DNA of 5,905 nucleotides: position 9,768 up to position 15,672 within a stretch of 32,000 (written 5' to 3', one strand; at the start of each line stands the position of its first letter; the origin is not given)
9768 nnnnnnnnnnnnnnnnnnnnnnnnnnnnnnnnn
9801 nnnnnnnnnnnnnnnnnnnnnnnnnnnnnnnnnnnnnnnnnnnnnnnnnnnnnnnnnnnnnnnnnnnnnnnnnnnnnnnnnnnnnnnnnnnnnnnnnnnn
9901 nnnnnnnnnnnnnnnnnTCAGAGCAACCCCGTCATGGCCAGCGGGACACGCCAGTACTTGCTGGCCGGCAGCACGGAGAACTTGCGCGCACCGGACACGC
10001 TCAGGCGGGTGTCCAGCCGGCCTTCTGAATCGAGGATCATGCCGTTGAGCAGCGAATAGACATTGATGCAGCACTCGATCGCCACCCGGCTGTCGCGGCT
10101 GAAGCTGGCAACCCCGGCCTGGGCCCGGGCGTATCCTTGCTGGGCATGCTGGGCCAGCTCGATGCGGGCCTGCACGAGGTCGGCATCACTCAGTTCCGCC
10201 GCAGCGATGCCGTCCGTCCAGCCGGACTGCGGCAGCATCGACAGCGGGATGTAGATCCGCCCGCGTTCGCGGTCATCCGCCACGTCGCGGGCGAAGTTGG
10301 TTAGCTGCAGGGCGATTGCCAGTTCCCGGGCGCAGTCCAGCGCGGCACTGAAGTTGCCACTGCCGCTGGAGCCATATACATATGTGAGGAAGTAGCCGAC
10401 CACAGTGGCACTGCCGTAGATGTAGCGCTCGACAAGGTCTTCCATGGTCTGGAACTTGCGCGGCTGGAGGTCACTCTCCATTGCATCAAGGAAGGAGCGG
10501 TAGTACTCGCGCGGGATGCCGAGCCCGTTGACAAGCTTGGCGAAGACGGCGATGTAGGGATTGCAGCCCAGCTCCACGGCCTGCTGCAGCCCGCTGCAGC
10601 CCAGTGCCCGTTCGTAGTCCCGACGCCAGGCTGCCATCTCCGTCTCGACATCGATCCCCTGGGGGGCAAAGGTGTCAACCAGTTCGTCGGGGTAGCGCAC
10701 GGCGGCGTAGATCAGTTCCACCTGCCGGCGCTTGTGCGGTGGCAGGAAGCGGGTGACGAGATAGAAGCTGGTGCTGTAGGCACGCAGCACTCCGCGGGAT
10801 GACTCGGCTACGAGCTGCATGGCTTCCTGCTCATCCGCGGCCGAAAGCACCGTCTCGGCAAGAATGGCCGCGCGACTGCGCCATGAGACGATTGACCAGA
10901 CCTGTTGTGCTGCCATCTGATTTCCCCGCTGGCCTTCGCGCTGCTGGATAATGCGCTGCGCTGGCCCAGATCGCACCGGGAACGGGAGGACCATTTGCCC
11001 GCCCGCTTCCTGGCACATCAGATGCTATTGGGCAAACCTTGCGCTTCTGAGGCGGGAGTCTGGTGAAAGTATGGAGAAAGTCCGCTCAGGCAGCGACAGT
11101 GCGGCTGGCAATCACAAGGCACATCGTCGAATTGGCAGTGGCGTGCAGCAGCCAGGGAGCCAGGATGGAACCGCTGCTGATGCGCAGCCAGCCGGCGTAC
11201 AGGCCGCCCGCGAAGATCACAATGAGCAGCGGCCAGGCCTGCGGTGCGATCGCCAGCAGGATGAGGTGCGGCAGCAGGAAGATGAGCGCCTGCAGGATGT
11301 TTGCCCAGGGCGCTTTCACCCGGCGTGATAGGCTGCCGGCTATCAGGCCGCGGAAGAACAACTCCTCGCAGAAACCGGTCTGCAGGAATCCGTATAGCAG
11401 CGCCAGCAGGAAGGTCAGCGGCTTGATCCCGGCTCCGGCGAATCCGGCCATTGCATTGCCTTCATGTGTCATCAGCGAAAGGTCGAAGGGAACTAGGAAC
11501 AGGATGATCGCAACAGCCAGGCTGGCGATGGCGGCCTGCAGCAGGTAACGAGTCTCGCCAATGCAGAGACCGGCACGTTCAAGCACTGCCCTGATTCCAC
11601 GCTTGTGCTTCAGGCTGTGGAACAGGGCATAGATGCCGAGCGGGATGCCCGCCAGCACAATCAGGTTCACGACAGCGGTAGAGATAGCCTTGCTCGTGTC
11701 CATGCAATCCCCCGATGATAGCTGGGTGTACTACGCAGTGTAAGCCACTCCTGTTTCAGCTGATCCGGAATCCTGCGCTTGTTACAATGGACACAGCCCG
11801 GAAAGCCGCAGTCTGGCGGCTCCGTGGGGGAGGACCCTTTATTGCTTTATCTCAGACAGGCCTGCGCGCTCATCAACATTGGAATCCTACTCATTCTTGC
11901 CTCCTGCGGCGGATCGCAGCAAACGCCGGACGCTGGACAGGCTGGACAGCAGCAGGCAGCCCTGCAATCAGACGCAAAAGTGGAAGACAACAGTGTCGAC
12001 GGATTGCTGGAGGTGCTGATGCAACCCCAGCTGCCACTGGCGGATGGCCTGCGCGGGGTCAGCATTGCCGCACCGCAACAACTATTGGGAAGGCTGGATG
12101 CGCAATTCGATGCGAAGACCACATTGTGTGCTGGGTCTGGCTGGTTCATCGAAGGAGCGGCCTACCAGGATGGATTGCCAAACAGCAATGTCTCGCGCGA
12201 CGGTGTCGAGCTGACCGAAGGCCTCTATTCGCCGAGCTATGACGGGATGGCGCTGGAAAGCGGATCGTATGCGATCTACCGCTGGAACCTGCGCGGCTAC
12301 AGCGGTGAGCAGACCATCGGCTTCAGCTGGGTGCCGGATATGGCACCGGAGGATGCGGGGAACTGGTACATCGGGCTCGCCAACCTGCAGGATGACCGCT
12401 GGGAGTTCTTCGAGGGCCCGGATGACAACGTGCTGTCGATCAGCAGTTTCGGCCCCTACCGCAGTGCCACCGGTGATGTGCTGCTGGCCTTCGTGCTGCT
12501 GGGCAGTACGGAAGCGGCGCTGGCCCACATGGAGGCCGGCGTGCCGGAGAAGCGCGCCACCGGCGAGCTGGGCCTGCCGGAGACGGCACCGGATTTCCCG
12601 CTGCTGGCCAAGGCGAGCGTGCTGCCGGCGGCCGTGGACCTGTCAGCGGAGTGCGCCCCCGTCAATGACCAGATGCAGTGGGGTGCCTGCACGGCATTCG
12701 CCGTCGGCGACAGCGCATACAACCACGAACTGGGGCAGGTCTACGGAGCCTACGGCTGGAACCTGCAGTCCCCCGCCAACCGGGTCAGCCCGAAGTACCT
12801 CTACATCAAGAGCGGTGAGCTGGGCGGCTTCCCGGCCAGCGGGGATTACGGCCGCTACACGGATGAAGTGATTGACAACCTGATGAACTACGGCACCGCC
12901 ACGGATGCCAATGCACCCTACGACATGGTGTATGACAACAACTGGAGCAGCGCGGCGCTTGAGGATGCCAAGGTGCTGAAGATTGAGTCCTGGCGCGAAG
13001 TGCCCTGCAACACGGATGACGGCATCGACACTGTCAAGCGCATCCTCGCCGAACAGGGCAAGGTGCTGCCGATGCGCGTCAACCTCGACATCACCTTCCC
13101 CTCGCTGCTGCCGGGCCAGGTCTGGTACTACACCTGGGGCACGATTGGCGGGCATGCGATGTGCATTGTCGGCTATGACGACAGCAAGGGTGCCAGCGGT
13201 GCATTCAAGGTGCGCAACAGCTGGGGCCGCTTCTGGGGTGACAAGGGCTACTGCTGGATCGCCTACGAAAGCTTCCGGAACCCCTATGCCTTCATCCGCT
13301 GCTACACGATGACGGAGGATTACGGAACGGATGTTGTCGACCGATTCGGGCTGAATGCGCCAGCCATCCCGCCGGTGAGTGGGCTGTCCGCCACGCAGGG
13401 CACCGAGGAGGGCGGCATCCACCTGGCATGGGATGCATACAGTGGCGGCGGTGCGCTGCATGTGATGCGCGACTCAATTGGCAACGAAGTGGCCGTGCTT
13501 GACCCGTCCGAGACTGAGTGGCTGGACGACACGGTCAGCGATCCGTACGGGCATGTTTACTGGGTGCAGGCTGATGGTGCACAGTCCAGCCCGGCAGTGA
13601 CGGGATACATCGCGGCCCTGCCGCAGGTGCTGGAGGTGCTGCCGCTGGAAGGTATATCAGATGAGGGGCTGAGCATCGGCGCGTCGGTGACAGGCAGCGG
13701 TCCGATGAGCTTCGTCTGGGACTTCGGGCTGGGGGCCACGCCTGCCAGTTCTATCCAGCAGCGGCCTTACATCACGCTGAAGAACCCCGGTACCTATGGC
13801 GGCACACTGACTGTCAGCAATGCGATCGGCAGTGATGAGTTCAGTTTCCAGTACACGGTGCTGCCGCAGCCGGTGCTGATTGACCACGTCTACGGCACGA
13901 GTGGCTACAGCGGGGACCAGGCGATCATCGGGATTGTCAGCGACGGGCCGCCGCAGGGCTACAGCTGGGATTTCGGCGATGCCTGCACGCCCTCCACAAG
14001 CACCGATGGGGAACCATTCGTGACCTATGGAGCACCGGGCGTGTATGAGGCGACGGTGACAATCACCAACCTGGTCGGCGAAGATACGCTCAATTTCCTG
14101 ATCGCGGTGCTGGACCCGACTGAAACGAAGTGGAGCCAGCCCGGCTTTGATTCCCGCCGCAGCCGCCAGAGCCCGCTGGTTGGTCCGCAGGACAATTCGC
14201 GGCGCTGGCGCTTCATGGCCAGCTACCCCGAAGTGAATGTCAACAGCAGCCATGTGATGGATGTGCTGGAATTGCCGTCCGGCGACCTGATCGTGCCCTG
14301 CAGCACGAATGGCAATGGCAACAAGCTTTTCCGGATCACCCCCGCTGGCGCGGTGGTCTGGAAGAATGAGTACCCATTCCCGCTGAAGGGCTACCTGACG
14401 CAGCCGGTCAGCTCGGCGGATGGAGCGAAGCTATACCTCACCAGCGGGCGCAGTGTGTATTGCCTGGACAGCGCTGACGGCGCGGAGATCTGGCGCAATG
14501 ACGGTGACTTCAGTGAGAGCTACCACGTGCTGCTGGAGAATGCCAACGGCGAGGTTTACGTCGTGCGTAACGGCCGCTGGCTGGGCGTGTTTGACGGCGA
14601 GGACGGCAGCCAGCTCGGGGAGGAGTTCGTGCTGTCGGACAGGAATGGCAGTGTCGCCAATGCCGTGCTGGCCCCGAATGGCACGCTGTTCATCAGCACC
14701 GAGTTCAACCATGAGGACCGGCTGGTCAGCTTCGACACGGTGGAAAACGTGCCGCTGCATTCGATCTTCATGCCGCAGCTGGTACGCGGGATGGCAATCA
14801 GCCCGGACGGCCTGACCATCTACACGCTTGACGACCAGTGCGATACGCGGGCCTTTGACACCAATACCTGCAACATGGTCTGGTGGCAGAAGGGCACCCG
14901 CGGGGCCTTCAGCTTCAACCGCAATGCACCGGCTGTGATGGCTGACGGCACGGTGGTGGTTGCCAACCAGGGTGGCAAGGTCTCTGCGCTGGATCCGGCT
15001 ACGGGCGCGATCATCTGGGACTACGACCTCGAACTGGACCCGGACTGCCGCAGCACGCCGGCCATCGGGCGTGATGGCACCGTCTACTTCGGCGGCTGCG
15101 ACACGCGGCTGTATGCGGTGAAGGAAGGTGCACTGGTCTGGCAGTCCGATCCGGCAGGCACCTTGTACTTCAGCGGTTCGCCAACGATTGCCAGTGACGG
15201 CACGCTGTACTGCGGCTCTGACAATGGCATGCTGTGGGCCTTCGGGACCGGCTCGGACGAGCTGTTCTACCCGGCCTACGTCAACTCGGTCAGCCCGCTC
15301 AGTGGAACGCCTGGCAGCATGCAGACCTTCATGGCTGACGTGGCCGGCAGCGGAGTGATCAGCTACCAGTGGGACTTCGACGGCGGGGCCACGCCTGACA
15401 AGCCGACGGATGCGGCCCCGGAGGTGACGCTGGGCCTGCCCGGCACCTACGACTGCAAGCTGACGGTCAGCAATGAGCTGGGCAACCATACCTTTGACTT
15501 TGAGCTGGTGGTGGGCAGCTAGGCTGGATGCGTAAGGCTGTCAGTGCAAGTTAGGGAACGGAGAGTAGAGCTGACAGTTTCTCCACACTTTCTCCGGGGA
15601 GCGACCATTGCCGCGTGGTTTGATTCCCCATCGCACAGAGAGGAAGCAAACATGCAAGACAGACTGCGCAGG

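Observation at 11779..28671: Six-member lipoprotein family sharing an unassigned ~110-aa N-terminal module fused to interchangeable effector domains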

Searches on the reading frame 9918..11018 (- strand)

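Call 15: search_protein_families(library=pfam, proteins=[window:9918-11018:-], max_evalue=0.001)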
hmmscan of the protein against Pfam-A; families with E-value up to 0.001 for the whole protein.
window:9918-11018:- (366 aa): 1 family
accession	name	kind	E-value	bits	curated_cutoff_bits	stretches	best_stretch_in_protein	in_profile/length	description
PF00494.24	SQS_PSY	-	6.9e-49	167.4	26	1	78-342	1-260/263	Squalene/phytoene synthase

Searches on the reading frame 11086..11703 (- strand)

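Call 15: search_protein_families(library=pfam, proteins=[window:11086-11703:-], max_evalue=0.001)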
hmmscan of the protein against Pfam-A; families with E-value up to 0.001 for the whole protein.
window:11086-11703:- (205 aa): 1 family
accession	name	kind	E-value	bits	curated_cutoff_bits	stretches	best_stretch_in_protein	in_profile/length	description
PF02517.21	Rce1-like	-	1.6e-18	67.2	22.4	1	97-192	3-92/93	Type II CAAX prenyl endopeptidase Rce1-like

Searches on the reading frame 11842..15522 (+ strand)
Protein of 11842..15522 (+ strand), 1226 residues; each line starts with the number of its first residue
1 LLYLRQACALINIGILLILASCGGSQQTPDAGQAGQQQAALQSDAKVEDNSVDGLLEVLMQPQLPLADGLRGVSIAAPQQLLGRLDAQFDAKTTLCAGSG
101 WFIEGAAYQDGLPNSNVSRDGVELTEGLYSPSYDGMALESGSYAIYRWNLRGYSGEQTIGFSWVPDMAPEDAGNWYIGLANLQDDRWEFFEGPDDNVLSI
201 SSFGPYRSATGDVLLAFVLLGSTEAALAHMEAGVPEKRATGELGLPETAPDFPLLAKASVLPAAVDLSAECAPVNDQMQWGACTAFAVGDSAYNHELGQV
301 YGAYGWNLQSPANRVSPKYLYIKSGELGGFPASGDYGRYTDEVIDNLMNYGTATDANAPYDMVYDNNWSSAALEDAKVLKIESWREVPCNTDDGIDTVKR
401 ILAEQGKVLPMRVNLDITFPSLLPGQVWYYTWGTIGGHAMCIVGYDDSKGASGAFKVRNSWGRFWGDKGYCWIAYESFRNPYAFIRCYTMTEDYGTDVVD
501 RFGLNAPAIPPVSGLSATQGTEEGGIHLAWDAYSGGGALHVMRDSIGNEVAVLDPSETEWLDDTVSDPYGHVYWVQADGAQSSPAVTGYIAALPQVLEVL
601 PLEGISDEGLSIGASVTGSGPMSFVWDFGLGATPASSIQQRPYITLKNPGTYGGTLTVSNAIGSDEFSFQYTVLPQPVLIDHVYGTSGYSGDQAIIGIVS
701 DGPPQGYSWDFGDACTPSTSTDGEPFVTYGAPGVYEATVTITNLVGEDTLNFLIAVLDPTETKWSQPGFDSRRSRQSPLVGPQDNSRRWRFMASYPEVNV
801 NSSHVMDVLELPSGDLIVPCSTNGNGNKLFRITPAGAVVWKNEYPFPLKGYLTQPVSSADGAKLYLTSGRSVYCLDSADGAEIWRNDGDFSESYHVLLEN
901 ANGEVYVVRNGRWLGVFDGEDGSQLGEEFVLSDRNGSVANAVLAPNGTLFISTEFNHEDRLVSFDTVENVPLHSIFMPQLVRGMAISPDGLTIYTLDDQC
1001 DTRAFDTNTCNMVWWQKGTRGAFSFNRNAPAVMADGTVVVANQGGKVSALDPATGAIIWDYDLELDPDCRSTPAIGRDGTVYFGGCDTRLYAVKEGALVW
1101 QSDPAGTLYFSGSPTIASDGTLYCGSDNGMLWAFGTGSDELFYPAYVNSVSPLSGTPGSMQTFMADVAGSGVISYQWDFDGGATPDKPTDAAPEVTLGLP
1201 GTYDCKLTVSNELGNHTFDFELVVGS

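Call 9: search_protein_families(library=pfam, proteins=[window:11842-15522:+], max_evalue=0.01)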
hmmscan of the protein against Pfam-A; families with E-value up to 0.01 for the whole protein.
window:11842-15522:+ (1226 aa): 7 families
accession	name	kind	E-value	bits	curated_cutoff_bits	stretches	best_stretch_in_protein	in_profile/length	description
PF13360.13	PQQ_2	-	1.3e-23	84.3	27.6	2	945-1134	32-222/233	Outer membrane protein assembly factor BamB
PF18911.6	PKD_4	-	5.4e-20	71.7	27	3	700-748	30-75/85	PKD domain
PF00801.26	PKD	-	3.1e-18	66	23.5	3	1150-1219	6-75/80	PKD domain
PF13570.13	Beta-prop_ACSF4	-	2.4e-10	40.7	133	1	1033-1140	59-166/329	Beta-alanine-activating enzyme, beta-propeller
PF00112.29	Peptidase_C1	-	2.7e-09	37.9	20.7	1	262-476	2-205/220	Papain family cysteine protease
PF01011.28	PQQ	-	3.5e-07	29.7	26.7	1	1027-1095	49-122/595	Glucose/ethanol/alcohol dehydrogenase, beta-propeller domain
PF03051.21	Peptidase_C1_2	-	0.00019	20.8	22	1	437-479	360-403/438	Peptidase C1-like family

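Call 10: search_protein_families(library=ncbifam, proteins=[window:11842-15522:+], max_evalue=0.01)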
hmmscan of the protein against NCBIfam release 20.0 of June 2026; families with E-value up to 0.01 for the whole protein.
window:11842-15522:+ (1226 aa): 6 families
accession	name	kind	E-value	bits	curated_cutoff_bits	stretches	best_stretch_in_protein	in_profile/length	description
TIGR03300.1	assembly_YfgL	equivalog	9.6e-12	44.3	285.2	1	992-1134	67-205/377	outer membrane protein assembly factor BamB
NF008351.0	PRK11138.1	equivalog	2.3e-09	36.3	423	1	1014-1136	48-177/394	outer membrane protein assembly factor BamB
NF053615.1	SerThrKinAfsKStmc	equivalog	2.4e-08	33.1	1300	1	996-1125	536-670/809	protein serine/threonine kinase AfsK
TIGR03075.1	PQQ_enz_alc_DH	subfamily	7.1e-08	31.5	480.05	1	1028-1118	62-165/530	PQQ-dependent dehydrogenase, methanol/ethanol family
TIGR00864.1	PCC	subfamily_domain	1.7e-05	21.4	1861.4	1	596-760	1224-1394/2700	polycystin cation channel protein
NF050114.1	Rv3212_fam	equivalog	0.003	16.8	150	1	1031-1062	67-98/393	Rv3212 family protein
